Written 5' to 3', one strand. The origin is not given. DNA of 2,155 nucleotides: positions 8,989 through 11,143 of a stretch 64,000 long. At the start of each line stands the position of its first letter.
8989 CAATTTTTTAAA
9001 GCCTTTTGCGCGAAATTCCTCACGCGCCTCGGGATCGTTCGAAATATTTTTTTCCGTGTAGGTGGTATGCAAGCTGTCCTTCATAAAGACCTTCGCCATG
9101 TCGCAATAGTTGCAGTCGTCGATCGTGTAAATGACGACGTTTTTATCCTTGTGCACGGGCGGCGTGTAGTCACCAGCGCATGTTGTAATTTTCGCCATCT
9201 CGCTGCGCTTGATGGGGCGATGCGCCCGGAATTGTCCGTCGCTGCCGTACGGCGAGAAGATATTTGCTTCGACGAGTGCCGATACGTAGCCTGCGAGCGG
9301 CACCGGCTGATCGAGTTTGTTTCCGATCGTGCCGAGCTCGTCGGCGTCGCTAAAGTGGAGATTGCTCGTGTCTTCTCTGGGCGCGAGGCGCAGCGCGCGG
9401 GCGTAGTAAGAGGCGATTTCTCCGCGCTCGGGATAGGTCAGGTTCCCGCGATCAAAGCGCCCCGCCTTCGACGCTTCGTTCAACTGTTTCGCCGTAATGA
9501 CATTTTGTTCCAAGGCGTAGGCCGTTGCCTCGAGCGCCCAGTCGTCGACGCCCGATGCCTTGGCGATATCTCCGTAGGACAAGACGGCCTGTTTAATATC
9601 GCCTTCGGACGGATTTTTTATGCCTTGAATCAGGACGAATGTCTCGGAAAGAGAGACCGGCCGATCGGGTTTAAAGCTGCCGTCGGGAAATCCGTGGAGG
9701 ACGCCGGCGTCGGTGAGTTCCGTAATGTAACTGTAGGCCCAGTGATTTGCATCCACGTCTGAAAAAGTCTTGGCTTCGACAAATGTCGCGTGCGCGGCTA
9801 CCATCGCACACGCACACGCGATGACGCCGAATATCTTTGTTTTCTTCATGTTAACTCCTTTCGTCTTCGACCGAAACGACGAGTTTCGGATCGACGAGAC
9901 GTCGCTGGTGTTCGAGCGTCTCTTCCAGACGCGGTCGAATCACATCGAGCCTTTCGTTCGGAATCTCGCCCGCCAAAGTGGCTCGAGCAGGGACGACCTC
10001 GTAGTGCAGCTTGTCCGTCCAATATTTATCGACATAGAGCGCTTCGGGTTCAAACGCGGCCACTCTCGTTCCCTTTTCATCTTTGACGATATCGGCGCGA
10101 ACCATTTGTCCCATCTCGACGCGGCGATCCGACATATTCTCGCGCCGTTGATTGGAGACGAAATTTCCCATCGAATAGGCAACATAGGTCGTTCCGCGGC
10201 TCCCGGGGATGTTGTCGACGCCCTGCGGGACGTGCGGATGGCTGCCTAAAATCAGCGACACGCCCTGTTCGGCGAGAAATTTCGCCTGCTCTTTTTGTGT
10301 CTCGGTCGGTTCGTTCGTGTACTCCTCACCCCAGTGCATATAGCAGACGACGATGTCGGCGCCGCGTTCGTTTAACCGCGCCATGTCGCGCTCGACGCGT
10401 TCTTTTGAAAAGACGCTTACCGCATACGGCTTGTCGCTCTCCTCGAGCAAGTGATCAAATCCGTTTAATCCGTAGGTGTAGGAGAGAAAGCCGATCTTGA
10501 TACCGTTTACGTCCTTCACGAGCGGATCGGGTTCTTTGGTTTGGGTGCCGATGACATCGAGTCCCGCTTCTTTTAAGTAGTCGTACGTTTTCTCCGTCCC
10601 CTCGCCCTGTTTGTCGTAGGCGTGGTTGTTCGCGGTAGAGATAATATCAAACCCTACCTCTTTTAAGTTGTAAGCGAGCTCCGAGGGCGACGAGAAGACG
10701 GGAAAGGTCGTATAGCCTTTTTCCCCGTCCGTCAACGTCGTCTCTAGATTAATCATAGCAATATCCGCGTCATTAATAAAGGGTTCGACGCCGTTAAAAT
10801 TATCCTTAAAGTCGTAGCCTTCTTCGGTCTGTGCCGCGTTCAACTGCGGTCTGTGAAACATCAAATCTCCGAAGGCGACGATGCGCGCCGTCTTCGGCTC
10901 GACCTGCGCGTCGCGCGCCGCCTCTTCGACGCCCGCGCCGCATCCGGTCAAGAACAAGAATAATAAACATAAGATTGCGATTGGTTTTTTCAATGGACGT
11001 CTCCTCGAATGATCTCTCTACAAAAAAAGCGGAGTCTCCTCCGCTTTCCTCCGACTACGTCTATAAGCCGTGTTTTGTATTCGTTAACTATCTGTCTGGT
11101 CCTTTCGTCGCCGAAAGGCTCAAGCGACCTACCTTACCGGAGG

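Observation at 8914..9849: Secreted SLH-anchored NrdH/glutaredoxin fusion: a possible cell-surface thiol redox enzyme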

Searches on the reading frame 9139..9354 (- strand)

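Call 68: search_protein_families(library=pfam, proteins=[window:9139-9354:-], max_evalue=10)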
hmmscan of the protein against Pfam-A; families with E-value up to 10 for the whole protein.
window:9139-9354:- (72 aa): 1 family
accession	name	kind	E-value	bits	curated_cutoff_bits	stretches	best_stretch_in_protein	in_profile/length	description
PF00395.25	SLH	-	1.9e-06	28.2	20.8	1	22-54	13-44/44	S-layer homology domain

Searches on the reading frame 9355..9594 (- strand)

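Call 68: search_protein_families(library=pfam, proteins=[window:9355-9594:-], max_evalue=10)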
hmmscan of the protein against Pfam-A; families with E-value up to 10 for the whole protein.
window:9355-9594:- (80 aa): 1 family
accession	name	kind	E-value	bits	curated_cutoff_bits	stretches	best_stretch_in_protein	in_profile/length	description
PF21528.2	CC2D1A-B_DM14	-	0.044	14.3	24.6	1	33-53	13-33/56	Coiled-coil and C2 domain-containing protein 1, DM14 domain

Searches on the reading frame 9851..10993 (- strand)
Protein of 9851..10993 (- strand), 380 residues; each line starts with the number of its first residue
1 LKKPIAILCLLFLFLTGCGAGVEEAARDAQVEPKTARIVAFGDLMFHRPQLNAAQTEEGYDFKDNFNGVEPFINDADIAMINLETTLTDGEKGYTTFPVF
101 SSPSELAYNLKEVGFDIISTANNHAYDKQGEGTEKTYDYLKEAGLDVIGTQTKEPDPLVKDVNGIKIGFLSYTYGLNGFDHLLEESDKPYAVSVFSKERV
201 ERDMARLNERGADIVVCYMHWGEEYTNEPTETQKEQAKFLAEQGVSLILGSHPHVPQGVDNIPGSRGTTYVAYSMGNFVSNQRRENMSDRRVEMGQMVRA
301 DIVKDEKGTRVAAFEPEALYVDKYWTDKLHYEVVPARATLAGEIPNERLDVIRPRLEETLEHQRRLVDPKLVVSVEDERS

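Call 3: search_protein_families(library=pfam, proteins=[window:9851-10993:-], max_evalue=0.1)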
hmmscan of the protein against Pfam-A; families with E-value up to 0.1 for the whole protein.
window:9851-10993:- (380 aa): 3 families
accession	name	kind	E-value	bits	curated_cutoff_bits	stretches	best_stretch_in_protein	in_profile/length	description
PF09587.15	PGA_cap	-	1.3e-68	231.7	27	1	38-282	2-255/255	Bacterial capsule synthesis protein PGA_cap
PF02142.27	MGS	-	0.0099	16.4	24.1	0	133-220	19-69/94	MGS-like domain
PF03457.19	HA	-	0.088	13.6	28.4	0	261-293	23-57/64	Helicase associated domain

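Call 58: find_related_loci(query=window:9851-10993:-, collection=genome_contigs, flank=4000)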
Query window:9851-10993:- (380 aa) in genome_contigs; peptide patterns used: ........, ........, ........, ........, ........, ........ (x = any residue, [..] = any of these).
288 stretches matched a pattern; 199 encode a relative of the query (tblastn E <= 1e-3); the best 80 are kept; 80 distinct loci.
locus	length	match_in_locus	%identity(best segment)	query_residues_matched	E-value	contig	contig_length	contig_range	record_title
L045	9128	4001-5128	62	1-378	4e-156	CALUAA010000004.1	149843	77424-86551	MAG: uncultured Peptoniphilus sp. isolate Se5XiHI9lZ_bin.12.MAG genome assembly, contig: NODE_41_length_149843_cov_7.686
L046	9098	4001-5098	62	16-380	1e-151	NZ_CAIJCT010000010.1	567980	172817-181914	Aedoeadaptatus coxii isolate CCUG59622, whole genome shotgun sequence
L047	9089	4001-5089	59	16-378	1e-148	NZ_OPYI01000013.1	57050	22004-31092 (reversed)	Aedoeadaptatus coli strain Marseille-P3761, whole genome shotgun sequence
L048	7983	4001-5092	59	16-380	4e-147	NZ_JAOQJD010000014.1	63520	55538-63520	Aedoeadaptatus acetigenes strain E51 .20298_3_66.14, whole genome shotgun sequence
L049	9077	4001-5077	60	16-375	3e-147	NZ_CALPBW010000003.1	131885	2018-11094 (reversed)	Peptoniphilus rachelemmaiella strain EMRHCC_23 gnl3, whole genome shotgun sequence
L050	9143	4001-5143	57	1-374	1e-145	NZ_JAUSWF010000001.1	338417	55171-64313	Aedoeadaptatus ivorii strain DSM 10022 Ga0480185_01, whole genome shotgun sequence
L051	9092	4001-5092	58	17-379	3e-144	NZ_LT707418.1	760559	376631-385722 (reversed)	Aedoeadaptatus urinae strain Marseille-P3195T, whole genome shotgun sequence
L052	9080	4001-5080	56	17-373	6e-139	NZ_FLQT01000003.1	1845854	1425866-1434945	Aedoeadaptatus pacaensis strain Kh-D5, whole genome shotgun sequence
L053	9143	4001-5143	52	5-375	8e-122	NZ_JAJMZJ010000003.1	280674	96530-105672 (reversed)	Peptoniphilus sp. KCTC 25270 AGMB12026_contigs03, whole genome shotgun sequence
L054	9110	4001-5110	48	5-362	7e-103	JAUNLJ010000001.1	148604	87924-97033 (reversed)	MAG: Tissierellia bacterium isolate S30M_St_17 NODE_53_length_148604_cov_16.831867, whole genome shotgun sequence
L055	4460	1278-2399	42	5-361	2e-93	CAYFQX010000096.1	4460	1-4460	MAG TPA_asm: uncultured Peptoniphilaceae bacterium isolate ERP107106_co1_186 genome assembly, contig: NODE_17844_length_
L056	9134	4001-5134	62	1-378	6e-156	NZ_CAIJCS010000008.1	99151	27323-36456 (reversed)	Aedoeadaptatus nemausensis strain 1804121828, whole genome shotgun sequence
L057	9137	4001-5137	42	5-360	6e-87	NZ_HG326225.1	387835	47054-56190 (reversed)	Fenollaria massiliensis strain 9401234, whole genome shotgun sequence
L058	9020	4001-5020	44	36-375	1e-86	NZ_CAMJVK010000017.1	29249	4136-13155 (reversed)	MAG: uncultured Fenollaria sp. isolate pmj7cEhasL_bin.81.MAG NODE_1767_length_29249_cov_17.353086, whole genome shotgun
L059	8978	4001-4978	45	36-361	2e-86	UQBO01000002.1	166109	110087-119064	uncultured Clostridiales bacterium isolate UMGS110 genome assembly, contig: NODE_2_length_166109_cov_6.00304, whole geno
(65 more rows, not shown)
